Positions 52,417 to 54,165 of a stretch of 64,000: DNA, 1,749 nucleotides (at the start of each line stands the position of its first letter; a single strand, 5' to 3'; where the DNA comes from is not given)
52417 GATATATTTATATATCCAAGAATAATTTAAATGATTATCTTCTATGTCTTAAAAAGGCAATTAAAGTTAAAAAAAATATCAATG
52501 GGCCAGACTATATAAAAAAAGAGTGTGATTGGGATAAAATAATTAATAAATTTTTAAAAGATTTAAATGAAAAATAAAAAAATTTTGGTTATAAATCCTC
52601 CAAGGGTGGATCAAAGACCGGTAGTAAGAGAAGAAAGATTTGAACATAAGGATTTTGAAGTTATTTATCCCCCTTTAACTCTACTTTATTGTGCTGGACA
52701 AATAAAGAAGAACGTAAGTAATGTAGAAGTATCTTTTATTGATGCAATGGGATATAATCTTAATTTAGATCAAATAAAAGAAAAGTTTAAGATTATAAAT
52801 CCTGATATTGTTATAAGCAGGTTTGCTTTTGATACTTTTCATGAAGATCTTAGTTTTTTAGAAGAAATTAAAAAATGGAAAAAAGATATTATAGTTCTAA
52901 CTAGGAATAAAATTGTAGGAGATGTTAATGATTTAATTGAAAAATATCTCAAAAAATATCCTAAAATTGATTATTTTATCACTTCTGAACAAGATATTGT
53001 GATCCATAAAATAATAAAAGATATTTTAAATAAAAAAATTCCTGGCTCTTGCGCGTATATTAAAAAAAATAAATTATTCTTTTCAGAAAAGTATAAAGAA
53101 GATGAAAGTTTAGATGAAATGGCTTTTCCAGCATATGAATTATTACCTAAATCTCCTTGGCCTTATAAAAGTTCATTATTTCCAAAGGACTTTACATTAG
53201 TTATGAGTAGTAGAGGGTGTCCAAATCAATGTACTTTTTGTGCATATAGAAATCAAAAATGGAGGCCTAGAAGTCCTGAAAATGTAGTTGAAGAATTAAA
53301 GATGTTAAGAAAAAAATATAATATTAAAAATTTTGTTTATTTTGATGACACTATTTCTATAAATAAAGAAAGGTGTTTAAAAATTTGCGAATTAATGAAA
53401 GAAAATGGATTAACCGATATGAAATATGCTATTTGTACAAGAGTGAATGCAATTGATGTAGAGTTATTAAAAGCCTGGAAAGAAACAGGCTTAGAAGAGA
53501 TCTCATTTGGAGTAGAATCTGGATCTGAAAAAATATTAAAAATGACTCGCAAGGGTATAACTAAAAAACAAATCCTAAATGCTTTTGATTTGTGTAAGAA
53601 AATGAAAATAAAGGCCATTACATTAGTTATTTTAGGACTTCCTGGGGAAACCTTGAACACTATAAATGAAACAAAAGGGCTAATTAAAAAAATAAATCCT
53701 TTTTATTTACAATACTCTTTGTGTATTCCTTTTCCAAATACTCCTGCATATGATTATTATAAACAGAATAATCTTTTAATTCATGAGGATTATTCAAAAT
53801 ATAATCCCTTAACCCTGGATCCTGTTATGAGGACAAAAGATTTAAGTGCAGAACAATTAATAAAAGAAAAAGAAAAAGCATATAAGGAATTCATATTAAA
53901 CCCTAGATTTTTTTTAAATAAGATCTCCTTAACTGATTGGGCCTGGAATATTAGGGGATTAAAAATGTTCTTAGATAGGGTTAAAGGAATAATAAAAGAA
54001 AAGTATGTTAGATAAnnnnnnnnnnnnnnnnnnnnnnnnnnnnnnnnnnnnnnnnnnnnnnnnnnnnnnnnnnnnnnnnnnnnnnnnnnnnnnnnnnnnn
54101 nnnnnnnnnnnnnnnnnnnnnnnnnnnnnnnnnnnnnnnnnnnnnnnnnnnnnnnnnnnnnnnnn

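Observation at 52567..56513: Two divergent B12-binding radical-SAM paralogs bracketing a GT2 inside an N-glycosylation island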

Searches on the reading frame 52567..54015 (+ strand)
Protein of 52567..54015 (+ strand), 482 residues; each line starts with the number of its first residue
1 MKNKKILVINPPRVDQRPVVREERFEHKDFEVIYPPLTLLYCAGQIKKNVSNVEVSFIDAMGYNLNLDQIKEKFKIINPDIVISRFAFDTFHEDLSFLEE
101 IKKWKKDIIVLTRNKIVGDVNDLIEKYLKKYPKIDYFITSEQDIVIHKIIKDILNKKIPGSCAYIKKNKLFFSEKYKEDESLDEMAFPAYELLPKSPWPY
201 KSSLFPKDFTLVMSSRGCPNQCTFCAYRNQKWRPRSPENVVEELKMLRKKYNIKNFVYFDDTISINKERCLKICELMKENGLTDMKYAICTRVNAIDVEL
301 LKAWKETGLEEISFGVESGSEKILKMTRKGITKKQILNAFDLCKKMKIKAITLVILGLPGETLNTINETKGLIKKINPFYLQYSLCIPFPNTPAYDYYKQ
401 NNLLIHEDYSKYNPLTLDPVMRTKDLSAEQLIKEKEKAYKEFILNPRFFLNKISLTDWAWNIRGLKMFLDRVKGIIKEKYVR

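Call 4: search_protein_families(library=pfam, proteins=[window:52567-54015:+], max_evalue=0.01)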
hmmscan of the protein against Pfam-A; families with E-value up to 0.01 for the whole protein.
window:52567-54015:+ (482 aa): 1 family
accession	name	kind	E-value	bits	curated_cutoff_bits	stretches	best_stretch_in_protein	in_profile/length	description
PF04055.27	Radical_SAM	-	1.7e-27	97.1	29.5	1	214-370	3-163/166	Radical SAM superfamily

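Call 5: search_protein_families(library=ncbifam, proteins=[window:52567-54015:+], max_evalue=0.01)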
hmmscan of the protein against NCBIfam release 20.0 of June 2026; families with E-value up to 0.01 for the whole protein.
window:52567-54015:+ (482 aa): 39 families (the best 25 are shown)
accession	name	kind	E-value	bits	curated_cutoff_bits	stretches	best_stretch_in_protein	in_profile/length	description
TIGR03471.1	HpnJ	equivalog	7.5e-49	166.9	577.6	1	8-452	5-442/472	hopanoid biosynthesis associated radical SAM protein HpnJ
TIGR02026.1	BchE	equivalog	1.4e-44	152.9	481.35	1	34-445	20-430/497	magnesium-protoporphyrin IX monomethyl ester anaerobic oxidative cyclase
TIGR04479.1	bcpD_PhpK_rSAM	subfamily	4.6e-30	104.4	600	1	36-395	72-428/504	PhpK family radical SAM P-methyltransferase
NF050148.1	rSAM_ApyD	equivalog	4.9e-30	104.5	750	1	125-419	118-413/645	RiPP biosynthesis radical SAM protein ApyD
NF038361.1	rSAM_Sden_1168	equivalog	4.1e-29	101.5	575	1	129-375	194-450/560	Sden_1168 family B12-binding radical SAM P-methyltransferase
TIGR04072.2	rSAM_ladder_B12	equivalog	1.2e-25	90.1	360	1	37-376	19-349/443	lipid biosynthesis B12-binding/radical SAM protein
TIGR04014.1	B12_SAM_MJ_0865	equivalog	7.8e-25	87.5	360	1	71-417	31-381/434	methyl-coenzyme M reductase glutamine C-methyltransferase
TIGR03975.1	rSAM_ocin_1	subfamily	1.3e-24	86.6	281.85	1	79-376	129-430/606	RiPP maturation radical SAM C-methyltransferase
TIGR04385.1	B12_rSAM_cofa1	equivalog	6.5e-23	81.6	450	1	124-377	113-365/438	B12 lower ligand biosynthesis radical SAM protein BzaD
NF033070.1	rSAM_AprD4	equivalog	5.8e-21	74.9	500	1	184-433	172-422/456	AprD4 family radical SAM diol-dehydratase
TIGR04013.1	B12_SAM_MJ_1487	hypoth_equivalog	3.1e-17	62.5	251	2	309-393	266-352/382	TIGR04013 family B12-binding domain/radical SAM domain-containing protein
TIGR04367.1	HpnR_B12_rSAM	equivalog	1.9e-16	59.7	650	1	91-409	74-382/490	hopanoid C-3 methylase HpnR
NF045585.1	rSAM_slr0320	equivalog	7.1e-15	54.5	775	1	138-369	166-402/511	photosystem II high light acclimation radical SAM protein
NF040542.1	rSAM_RCCLKC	equivalog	2.9e-13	49.8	450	1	30-366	7-340/423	arsinothricin biosynthesis radical SAM protein ArsL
TIGR00089.1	TIGR00089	subfamily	1.7e-11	43.6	251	1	205-400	136-342/429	MiaB/RimO family radical SAM methylthiotransferase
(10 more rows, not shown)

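Call 16: find_homologous_proteins(query=window:52567-54015:+, max_evalue=1e-10)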
Query window:52567-54015:+ (482 aa): 454 proteins with E <= 1e-10 among 8000 candidates; the best 120 are listed.
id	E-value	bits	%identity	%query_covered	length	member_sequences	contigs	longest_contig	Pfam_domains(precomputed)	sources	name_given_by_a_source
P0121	0.0e+0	1089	100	100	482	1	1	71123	PF04055.28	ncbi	-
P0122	1.8e-234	797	72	100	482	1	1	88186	PF04055.28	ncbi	-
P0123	2.1e-229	780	72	99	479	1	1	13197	PF04055.28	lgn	-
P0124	6.7e-225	765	70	99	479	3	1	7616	PF04055.28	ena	-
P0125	2.4e-181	622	54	99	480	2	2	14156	PF04055.28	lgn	-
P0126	1.5e-177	609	54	99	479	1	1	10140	PF04055.28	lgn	-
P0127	3.1e-142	493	50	99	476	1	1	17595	PF04055.28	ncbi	-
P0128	1.6e-139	484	51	99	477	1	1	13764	PF04055.28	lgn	-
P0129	6.7e-136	472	49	99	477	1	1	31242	PF04055.28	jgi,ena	-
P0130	3.1e-133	463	47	99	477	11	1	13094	PF04055.28,PF02310.25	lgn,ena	-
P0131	1.1e-130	455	46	99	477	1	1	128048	PF04055.28,PF02310.25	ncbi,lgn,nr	ncbi:MAG: radical SAM protein [Elusimicrobiales bacterium]|nr:radical SAM protein [Elusimicrobiales 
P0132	2.0e-128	447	47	99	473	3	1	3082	PF04055.28,PF02310.25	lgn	-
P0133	1.9e-127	444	45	99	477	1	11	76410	PF04055.28,PF02310.25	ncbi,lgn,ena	-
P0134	4.0e-127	443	45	99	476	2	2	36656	PF04055.28,PF02310.25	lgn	-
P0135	2.4e-125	437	45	99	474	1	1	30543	PF04055.28,PF02310.25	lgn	-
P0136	1.5e-124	435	47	99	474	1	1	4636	PF04055.28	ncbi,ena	-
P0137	9.2e-123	429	46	99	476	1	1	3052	PF04055.28,PF02310.25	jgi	jgi:radical SAM superfamily enzyme YgiQ (UPF0313 family)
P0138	9.5e-123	429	45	99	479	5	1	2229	PF04055.28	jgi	-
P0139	6.8e-122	426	44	99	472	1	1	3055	PF04055.28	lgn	-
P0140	2.0e-120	421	44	99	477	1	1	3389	PF04055.28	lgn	-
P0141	1.1e-119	419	45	99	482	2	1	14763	PF04055.28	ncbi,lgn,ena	-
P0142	4.8e-119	416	43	99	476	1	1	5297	PF04055.28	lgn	-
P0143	7.6e-119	416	43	99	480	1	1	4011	PF04055.28,PF02310.25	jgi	-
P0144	5.0e-118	413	45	99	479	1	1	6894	PF04055.28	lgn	-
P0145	1.4e-117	412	43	99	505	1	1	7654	PF04055.28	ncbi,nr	ncbi:MAG: B12-binding domain-containing radical SAM protein [Candidatus Goldbacteria bacterium]|nr:B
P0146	1.6e-116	408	40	99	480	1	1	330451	PF04055.28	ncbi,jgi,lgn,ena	-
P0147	5.4e-116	406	43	95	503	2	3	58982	PF04055.28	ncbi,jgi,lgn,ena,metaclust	ncbi:MAG: radical SAM protein [bacterium]|metaclust:\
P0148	9.0e-116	406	41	99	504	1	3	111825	PF04055.28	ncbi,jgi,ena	jgi:radical SAM superfamily enzyme YgiQ (UPF0313 family)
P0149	2.4e-115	404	42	99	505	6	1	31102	PF04055.28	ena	-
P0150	6.9e-114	399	41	99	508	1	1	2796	PF04055.28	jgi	jgi:radical SAM superfamily enzyme YgiQ (UPF0313 family)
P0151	2.9e-113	397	40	99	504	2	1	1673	PF04055.28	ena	-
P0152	3.2e-113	397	40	99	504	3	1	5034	PF04055.28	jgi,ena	-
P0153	3.4e-113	397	41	99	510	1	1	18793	PF04055.28,PF02310.25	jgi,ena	-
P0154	4.2e-113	397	42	99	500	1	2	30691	PF04055.28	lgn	-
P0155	9.9e-113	396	41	99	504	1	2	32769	PF04055.28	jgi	jgi:anaerobic magnesium-protoporphyrin IX monomethyl ester cyclase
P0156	1.9e-112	395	42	99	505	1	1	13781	PF04055.28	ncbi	-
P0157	2.8e-112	394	39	99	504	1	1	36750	PF04055.28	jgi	jgi:anaerobic magnesium-protoporphyrin IX monomethyl ester cyclase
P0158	4.5e-111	390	42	99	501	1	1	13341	PF04055.28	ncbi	-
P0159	3.2e-110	387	40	99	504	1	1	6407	PF04055.28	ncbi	-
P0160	5.6e-109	383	40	99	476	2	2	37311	PF04055.28,PF02310.25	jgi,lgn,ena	-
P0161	1.6e-108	382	40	99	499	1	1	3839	PF04055.28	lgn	-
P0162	1.3e-107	379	39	99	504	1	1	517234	PF04055.28,PF02310.25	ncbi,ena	-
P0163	1.2e-106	375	40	99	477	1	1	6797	PF04055.28,PF02310.25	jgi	-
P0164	1.3e-106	375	40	99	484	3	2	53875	PF04055.28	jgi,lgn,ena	-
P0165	2.9e-106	374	41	99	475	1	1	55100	PF04055.28,PF02310.25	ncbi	ncbi:B12-binding domain-containing radical SAM protein [Patescibacteria group bacterium]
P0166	3.4e-105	371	38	99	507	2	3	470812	PF04055.28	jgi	jgi:radical SAM superfamily enzyme YgiQ (UPF0313 family)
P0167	3.7e-104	367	40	99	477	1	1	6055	PF04055.28,PF02310.25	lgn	-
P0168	4.0e-103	364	37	99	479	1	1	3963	PF04055.28,PF02310.25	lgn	-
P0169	6.5e-102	360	37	99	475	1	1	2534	PF04055.28,PF02310.25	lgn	-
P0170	8.1e-102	360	38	99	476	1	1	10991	PF04055.28,PF02310.25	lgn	-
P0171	4.9e-101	357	37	99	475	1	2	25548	PF04055.28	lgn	-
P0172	8.4e-99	350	36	99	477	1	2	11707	PF04055.28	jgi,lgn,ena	-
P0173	2.4e-98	348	38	99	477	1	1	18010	PF04055.28,PF02310.25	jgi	-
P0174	5.7e-97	344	38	99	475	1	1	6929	PF04055.28,PF02310.25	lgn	-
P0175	1.2e-96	342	37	99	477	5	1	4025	PF04055.28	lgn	-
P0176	4.3e-95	337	35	99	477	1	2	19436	PF04055.28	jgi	jgi:radical SAM superfamily enzyme YgiQ (UPF0313 family)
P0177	6.0e-95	337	37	99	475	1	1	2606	PF04055.28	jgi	jgi:anaerobic magnesium-protoporphyrin IX monomethyl ester cyclase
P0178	5.4e-67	245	33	93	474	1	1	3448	PF04055.28,PF02310.25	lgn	-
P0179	2.7e-64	236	33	93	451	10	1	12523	PF04055.28,PF02310.25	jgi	jgi:anaerobic magnesium-protoporphyrin IX monomethyl ester cyclase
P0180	2.9e-64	236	32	93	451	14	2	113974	PF04055.28,PF02310.25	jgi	-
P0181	6.6e-64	235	36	93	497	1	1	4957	PF04055.28,PF02310.25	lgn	-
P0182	1.1e-63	234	33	87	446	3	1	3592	PF04055.28,PF02310.25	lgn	-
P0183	1.3e-63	234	33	92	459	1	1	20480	PF04055.28,PF02310.25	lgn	-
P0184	4.5e-63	232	33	93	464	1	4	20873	PF04055.28,PF02310.25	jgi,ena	-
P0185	7.0e-63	231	32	93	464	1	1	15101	PF04055.28,PF02310.25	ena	-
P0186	1.5e-62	230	33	93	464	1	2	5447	PF04055.28,PF02310.25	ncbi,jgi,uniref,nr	ncbi:B12-binding domain-containing radical SAM protein [Candidatus Aerophobetes bacterium]|uniref:B1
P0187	4.0e-58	215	32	93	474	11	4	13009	PF04055.28,PF02310.25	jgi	-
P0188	1.2e-57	214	32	93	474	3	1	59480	PF04055.28,PF02310.25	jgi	-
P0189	5.6e-57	212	33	98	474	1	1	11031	PF04055.28,PF02310.25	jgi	jgi:radical SAM superfamily enzyme YgiQ (UPF0313 family)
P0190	7.3e-56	208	32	98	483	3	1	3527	PF04055.28,PF02310.25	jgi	jgi:anaerobic magnesium-protoporphyrin IX monomethyl ester cyclase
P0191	1.3e-55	207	30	95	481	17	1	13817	PF04055.28,PF02310.25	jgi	-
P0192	1.3e-55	207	30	93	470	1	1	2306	PF04055.28,PF02310.25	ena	-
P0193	3.1e-55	206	31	93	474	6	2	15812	PF04055.28,PF02310.25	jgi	-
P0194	2.1e-54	203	30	97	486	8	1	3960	PF04055.28,PF02310.25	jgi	-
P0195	5.3e-54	202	34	93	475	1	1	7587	PF04055.28,PF02310.25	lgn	-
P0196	5.5e-53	199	33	93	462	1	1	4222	PF04055.28,PF02310.25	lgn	-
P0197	8.4e-52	195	31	86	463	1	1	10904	PF04055.28,PF02310.25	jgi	jgi:radical SAM superfamily enzyme YgiQ (UPF0313 family)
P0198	2.1e-51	193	31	93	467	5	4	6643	PF04055.28,PF02310.25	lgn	-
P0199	6.8e-51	192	30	91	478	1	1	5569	PF04055.28,PF02310.25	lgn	-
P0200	1.1e-50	191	30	98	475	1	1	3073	PF04055.28,PF02310.25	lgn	-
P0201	4.6e-50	189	30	87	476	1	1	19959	PF04055.28,PF02310.25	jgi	jgi:radical SAM superfamily enzyme YgiQ (UPF0313 family)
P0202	4.8e-50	189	29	94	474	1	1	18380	PF04055.28,PF02310.25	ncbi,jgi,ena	ncbi:MAG: radical SAM protein [archaeon]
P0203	9.9e-50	188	31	95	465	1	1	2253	PF04055.28,PF02310.25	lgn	-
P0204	2.4e-49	187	32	82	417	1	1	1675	PF04055.28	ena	-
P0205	1.7e-48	184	29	99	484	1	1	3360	PF04055.28,PF02310.25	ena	-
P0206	8.6e-48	181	31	97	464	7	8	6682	PF04055.28,PF02310.25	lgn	-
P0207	1.4e-47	181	28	93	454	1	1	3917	PF04055.28,PF02310.25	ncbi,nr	ncbi:cobalamin B12-binding domain-containing protein, partial [Candidatus Bathyarchaeota archaeon]|n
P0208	1.4e-47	181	29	97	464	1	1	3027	PF04055.28,PF02310.25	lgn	-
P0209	1.8e-46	177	29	96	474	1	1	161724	PF04055.28,PF19864.6,PF02310.25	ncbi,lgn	ncbi:MAG: B12-binding domain-containing radical SAM protein [Patescibacteria group bacterium]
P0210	2.3e-46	177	30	96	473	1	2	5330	PF04055.28,PF02310.25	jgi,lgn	jgi:radical SAM superfamily enzyme YgiQ (UPF0313 family)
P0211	2.3e-46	177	30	92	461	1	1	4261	PF04055.28,PF02310.25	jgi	jgi:radical SAM superfamily enzyme YgiQ (UPF0313 family)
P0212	2.7e-46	176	31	93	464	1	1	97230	PF04055.28,PF02310.25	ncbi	-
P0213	3.4e-46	176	30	80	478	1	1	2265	PF04055.28,PF02310.25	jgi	jgi:radical SAM superfamily enzyme YgiQ (UPF0313 family)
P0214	5.3e-46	175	30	98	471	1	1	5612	PF04055.28,PF02310.25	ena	-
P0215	8.2e-46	175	30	99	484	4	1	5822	PF04055.28,PF02310.25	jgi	-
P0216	1.1e-45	174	30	93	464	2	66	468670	PF04055.28,PF02310.25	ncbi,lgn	-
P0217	6.1e-45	172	29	94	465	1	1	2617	PF04055.28,PF02310.25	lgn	-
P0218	1.4e-44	171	35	72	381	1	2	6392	PF04055.28,PF02310.25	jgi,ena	-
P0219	1.5e-44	171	31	92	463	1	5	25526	PF04055.28,PF02310.25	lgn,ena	-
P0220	1.7e-44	171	29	93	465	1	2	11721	PF04055.28,PF02310.25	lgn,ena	-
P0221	1.8e-44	170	29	93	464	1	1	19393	PF04055.28,PF02310.25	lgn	-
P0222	1.8e-44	170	29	93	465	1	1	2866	PF04055.28,PF02310.25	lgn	-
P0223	2.1e-44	170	29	93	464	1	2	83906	PF04055.28,PF02310.25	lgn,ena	-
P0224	2.2e-44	170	29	91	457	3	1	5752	PF04055.28,PF02310.25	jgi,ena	-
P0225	2.5e-44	170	29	93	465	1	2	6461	PF04055.28,PF02310.25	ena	-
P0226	2.5e-44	170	29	94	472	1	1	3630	PF04055.28,PF02310.25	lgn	-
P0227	3.2e-44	170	29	93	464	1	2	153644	PF04055.28,PF02310.25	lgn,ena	-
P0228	3.3e-44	170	28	92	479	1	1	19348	PF04055.28,PF02310.25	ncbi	-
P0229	4.3e-44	169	29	93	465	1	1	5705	PF04055.28,PF02310.25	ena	-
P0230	5.4e-44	169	29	93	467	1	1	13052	PF04055.28,PF02310.25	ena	-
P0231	5.8e-44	169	30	94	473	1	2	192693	PF04055.28,PF02310.25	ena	-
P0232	6.6e-44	169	30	93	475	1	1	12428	PF04055.28,PF02310.25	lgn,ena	-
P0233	7.3e-44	168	32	93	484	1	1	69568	PF04055.28,PF02310.25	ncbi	-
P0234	8.4e-44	168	35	68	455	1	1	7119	PF04055.28,PF02310.25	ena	-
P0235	8.7e-44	168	35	58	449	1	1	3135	PF04055.28,PF02310.25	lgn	-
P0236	1.0e-43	168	29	82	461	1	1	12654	PF04055.28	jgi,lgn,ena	jgi:radical SAM superfamily enzyme YgiQ (UPF0313 family)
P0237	1.3e-43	168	30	92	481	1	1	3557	PF04055.28,PF02310.25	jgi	jgi:radical SAM superfamily enzyme YgiQ (UPF0313 family)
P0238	1.6e-43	167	33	92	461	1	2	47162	PF04055.28,PF02310.25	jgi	-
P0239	1.8e-43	167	29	94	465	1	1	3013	PF04055.28,PF02310.25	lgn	-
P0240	2.6e-43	167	29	93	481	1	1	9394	PF04055.28,PF02310.25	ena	-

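Call 17: find_encoding_contigs(protein=P0121, flank=1000, max_places=2)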
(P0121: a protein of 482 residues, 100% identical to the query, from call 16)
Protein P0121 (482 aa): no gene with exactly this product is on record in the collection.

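Call 18: find_encoding_contigs(protein=P0131, flank=9000, max_places=2)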
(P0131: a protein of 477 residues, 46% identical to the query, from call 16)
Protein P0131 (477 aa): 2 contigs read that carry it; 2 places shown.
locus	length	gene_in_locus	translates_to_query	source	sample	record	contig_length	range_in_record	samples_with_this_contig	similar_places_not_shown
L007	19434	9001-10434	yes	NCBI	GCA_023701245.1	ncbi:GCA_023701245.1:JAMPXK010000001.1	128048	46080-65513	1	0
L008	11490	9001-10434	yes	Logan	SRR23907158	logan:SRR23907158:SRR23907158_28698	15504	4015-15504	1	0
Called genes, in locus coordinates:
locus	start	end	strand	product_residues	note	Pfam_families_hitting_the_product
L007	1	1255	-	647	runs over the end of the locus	PF13231:PMT_2, PF02353:CMAS, PF13489:Methyltransf_23, PF05175:MTS, PF08241:Methyltransf_11, PF08242:Methyltransf_12, PF13649:Methyltransf_25, PF13847:Methyltransf_31, +2 more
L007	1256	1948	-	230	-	PF13489:Methyltransf_23, PF08241:Methyltransf_11, PF08242:Methyltransf_12, PF13649:Methyltransf_25, PF13847:Methyltransf_31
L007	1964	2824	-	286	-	PF00535:Glycos_transf_2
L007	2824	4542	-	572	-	PF02543:Carbam_trans_N, PF16861:Carbam_trans_C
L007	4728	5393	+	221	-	PF03734:YkuD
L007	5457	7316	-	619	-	PF13522:GATase_6, PF13537:GATase_7, PF00733:Asn_synthase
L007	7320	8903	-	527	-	PF02366:PMT, PF13231:PMT_2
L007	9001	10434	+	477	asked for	PF02310:B12-binding (weak), PF04055:Radical_SAM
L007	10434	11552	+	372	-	PF13439:Glyco_transf_4, PF13579:Glyco_trans_4_4, PF00534:Glycos_transf_1 (weak), PF13692:Glyco_trans_1_4, PF13524:Glyco_trans_1_2 (weak)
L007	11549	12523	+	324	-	PF00535:Glycos_transf_2, PF10111:Glyco_tranf_2_2, PF13506:Glyco_transf_21, PF13641:Glyco_tranf_2_3, PF13632:Glyco_trans_2_3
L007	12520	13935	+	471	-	PF02310:B12-binding, PF04055:Radical_SAM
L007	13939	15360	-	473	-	PF02310:B12-binding, PF04055:Radical_SAM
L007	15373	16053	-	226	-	PF00535:Glycos_transf_2, PF10111:Glyco_tranf_2_2 (weak), PF13641:Glyco_tranf_2_3 (weak)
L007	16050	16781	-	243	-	PF00483:NTP_transferase, PF12804:NTP_transf_3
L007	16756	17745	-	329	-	PF00106:adh_short (weak), PF01073:3Beta_HSD, PF01370:Epimerase, PF02719:Polysacc_synt_2, PF04321:RmlD_sub_bind, PF07993:NAD_binding_4, PF16363:GDP_Man_Dehyd, PF13460:NAD_binding_10, +1 more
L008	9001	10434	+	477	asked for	PF02310:B12-binding (weak), PF04055:Radical_SAM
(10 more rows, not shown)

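Call 20: find_related_loci(query=A1, collection=genome_contigs, flank=10000)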
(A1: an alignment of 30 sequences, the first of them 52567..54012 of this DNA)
Query A1 (482 aa) in genome_contigs; peptide patterns used: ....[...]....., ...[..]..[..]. (x = any residue, [..] = any of these).
600 stretches matched a pattern (row limit reached: there are more); 508 encode a relative of the query (tblastn E <= 1e-3); the best 80 are kept; 80 distinct loci.
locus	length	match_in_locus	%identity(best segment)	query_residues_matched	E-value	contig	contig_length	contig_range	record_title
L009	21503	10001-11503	41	5-482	5e-121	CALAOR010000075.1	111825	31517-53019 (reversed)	MAG TPA_asm: uncultured bacterium isolate ERR1035437_bin.115_CONCOCT_v1.1_MAG genome assembly, contig: ERZ1756482.30, wh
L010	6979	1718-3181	36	5-482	1e-108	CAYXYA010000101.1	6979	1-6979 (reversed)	MAG TPA_asm: uncultured bacterium isolate SRP269290_co5_40 genome assembly, contig: NODE_5387_length_6979_cov_7.243501,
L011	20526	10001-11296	30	2-453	2e-58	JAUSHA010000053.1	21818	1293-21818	MAG: bacterium isolate E14_metabat.bin.161 E14_k141_1806972, whole genome shotgun sequence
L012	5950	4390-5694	33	5-446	3e-58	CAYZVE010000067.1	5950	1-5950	MAG TPA_asm: uncultured archaeon isolate binchicken_co387_541 genome assembly, contig: NODE_19303_length_5950_cov_13.242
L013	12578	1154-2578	31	3-474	2e-56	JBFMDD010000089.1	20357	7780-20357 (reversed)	MAG: bacterium isolate MAG210 MAG210_89, whole genome shotgun sequence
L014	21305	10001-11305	30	5-455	5e-54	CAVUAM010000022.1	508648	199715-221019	MAG: Candidatus Bathyarchaeota archaeon isolate MFD01872.bin.1.205 genome assembly, contig: contig_47952, whole genome s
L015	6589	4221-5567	29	2-453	6e-53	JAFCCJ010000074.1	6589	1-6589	MAG: Candidatus Iainarchaeum archaeon isolate AB_3033_Bin_152 AB_3033_Bin_152_scaffold_54019, whole genome shotgun seque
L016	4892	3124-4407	30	6-442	3e-52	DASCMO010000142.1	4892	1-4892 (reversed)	MAG TPA_asm: Planctomycetota bacterium isolate Fu_MAG_107 c_000001269538, whole genome shotgun sequence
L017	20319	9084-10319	30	36-453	1e-51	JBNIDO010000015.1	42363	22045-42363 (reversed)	MAG: Candidatus Bathyarchaeia archaeon isolate Bathy6-F36_MillC Bathy36__WFmsp_mb_bin.24_WF_000000001169, whole genome s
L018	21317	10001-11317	28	5-449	3e-50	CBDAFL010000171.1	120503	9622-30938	MAG: uncultured Thermoguttaceae bacterium isolate MAG_108 genome assembly, contig: k141_399453, whole genome shotgun seq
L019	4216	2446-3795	28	5-454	7e-50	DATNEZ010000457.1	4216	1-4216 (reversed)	MAG TPA_asm: Candidatus Binatia bacterium isolate SMAG_U11281 k141_977805, whole genome shotgun sequence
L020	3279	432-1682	30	28-453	6e-50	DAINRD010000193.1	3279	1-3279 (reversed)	MAG TPA_asm: Archaeoglobus sp. isolate CTOTU24189 NODE_732_length_3279_cov_6.569479, whole genome shotgun sequence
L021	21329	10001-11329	31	10-454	9e-48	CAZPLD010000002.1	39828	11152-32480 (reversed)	MAG TPA_asm: uncultured Candidatus Saccharibacteria bacterium isolate binchicken_co227_99 genome assembly, contig: NODE_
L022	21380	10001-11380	29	1-474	7e-47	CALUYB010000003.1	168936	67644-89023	MAG: Candidatus Gastranaerophilales bacterium isolate BRZ_FP__bin46 genome assembly, contig: BRZ_FP__NODE_74_length_1689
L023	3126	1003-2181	29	31-431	1e-46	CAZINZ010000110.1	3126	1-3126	MAG TPA_asm: uncultured Syntrophaceae bacterium isolate binchicken_co47_43 genome assembly, contig: NODE_27039_length_31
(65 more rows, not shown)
